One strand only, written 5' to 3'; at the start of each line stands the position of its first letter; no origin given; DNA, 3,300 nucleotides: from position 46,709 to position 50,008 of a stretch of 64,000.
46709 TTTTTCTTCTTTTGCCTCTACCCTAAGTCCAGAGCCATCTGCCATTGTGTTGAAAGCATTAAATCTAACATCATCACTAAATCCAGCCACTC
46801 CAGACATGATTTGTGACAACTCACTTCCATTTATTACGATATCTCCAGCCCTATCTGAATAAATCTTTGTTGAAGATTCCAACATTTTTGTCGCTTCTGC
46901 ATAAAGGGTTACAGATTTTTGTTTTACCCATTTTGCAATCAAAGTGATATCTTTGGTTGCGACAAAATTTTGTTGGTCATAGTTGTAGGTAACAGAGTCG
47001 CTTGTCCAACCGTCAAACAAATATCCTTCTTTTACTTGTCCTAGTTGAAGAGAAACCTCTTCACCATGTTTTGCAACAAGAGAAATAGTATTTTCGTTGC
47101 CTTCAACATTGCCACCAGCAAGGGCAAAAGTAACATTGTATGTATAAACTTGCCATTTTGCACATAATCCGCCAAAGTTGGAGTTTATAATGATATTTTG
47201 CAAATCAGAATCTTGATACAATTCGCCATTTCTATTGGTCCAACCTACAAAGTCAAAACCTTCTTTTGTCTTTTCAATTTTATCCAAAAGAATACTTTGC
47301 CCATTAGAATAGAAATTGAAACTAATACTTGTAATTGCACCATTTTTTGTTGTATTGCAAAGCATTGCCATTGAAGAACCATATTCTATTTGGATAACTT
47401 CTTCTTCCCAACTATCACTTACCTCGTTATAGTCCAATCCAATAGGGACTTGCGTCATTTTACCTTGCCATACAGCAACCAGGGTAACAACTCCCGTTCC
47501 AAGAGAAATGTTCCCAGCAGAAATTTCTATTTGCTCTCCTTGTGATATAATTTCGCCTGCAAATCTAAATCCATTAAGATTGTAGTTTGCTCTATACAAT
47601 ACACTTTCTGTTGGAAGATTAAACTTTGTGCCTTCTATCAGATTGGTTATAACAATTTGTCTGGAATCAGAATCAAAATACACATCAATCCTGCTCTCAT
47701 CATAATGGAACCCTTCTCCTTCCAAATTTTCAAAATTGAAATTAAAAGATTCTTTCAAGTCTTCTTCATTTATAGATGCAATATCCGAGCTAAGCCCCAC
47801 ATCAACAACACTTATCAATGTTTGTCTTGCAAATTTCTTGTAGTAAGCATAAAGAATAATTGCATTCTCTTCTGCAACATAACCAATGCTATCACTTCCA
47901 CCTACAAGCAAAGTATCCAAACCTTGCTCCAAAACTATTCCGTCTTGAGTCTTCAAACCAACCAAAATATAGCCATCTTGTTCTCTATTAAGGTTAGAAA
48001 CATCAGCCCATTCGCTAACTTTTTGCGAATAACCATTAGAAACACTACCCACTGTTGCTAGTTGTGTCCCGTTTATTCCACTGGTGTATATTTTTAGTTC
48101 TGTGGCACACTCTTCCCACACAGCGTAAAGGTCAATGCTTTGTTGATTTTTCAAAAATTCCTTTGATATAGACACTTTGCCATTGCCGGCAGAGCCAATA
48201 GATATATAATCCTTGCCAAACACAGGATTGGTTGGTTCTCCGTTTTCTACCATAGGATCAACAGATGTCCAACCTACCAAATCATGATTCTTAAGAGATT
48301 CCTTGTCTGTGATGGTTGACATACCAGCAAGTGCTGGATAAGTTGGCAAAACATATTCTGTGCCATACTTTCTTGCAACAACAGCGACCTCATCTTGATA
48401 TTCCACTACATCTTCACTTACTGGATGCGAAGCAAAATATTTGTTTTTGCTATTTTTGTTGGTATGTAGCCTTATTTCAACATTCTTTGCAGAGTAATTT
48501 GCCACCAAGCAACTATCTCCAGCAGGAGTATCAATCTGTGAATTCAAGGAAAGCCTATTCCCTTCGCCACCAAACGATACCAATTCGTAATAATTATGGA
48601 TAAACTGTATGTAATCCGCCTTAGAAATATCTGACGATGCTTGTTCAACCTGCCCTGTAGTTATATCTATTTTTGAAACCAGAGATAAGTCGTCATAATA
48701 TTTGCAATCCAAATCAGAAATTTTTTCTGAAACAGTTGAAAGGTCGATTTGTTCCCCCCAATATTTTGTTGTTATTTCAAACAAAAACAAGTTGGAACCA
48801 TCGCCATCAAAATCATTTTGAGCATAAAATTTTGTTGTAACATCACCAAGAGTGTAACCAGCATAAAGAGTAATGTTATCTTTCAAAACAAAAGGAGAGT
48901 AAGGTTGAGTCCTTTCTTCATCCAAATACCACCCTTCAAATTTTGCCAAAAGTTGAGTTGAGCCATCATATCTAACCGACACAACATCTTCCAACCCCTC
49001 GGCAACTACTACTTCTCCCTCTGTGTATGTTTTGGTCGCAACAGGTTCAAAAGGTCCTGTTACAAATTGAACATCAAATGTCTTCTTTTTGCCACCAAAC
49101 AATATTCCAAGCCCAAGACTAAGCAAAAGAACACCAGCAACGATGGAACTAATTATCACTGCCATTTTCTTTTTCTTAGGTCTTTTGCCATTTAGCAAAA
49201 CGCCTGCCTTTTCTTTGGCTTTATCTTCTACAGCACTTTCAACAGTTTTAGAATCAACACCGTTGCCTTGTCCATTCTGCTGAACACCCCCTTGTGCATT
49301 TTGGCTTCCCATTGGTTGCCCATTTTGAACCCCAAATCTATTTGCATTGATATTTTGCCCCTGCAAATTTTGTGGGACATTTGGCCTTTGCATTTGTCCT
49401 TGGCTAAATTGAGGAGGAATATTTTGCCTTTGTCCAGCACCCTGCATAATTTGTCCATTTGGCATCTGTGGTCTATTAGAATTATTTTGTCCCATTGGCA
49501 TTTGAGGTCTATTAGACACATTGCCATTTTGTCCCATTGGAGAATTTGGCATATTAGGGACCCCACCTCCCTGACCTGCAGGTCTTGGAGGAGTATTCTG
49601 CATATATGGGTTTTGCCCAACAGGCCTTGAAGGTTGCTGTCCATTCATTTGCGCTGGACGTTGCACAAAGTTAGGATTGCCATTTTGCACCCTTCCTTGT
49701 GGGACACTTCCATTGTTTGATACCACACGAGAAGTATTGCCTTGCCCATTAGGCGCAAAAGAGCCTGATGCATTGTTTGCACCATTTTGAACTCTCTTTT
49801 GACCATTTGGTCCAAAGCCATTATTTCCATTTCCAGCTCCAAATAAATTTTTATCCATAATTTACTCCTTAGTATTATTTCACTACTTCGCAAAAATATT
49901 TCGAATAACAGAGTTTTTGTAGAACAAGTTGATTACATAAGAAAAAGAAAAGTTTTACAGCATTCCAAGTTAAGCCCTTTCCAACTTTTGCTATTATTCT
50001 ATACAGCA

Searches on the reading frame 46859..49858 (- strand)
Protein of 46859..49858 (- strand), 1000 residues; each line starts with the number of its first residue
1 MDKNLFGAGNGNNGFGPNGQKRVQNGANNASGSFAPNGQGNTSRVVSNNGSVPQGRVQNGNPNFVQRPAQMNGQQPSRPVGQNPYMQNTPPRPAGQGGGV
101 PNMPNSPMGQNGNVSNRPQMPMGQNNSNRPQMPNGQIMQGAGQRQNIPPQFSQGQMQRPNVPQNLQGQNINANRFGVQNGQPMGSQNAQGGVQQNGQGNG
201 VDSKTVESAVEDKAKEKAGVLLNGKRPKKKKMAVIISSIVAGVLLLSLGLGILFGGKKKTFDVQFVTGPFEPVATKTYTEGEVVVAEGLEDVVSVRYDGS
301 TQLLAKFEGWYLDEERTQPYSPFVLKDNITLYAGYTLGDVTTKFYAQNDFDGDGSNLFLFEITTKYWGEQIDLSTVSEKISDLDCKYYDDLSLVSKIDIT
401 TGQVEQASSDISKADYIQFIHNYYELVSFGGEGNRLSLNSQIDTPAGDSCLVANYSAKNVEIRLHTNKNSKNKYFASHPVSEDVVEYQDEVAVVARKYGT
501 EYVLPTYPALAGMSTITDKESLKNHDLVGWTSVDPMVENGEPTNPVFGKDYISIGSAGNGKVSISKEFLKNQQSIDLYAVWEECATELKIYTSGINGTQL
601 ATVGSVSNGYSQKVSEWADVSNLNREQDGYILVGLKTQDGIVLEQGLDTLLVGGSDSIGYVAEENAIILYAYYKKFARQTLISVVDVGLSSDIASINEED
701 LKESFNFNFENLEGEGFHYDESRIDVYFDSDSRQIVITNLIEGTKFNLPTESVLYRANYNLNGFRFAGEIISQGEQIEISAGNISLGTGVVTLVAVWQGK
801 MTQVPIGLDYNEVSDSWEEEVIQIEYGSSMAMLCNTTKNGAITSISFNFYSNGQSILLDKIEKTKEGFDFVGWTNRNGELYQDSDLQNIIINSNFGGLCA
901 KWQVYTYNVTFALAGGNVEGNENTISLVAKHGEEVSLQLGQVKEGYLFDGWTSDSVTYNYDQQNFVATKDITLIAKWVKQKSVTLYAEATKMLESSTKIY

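Call 6: search_protein_families(library=pfam, proteins=[window:46859-49858:-], max_evalue=0.01)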
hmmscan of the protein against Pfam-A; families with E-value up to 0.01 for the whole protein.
window:46859-49858:- (1000 aa): 3 families
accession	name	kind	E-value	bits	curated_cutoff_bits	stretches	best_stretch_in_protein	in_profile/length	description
PF09479.16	Flg_new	-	3.9e-17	62.6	27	2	907-976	1-65/65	Listeria-Bacteroides repeat domain (List_Bact_rpt)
PF18998.6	Flg_new_2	-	8.5e-09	35.7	23.6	1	910-979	4-71/73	Divergent InlB B-repeat domain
PF09716.15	ETRAMP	-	0.0063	16.9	29.1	0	225-259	45-80/81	Malarial early transcribed membrane protein (ETRAMP)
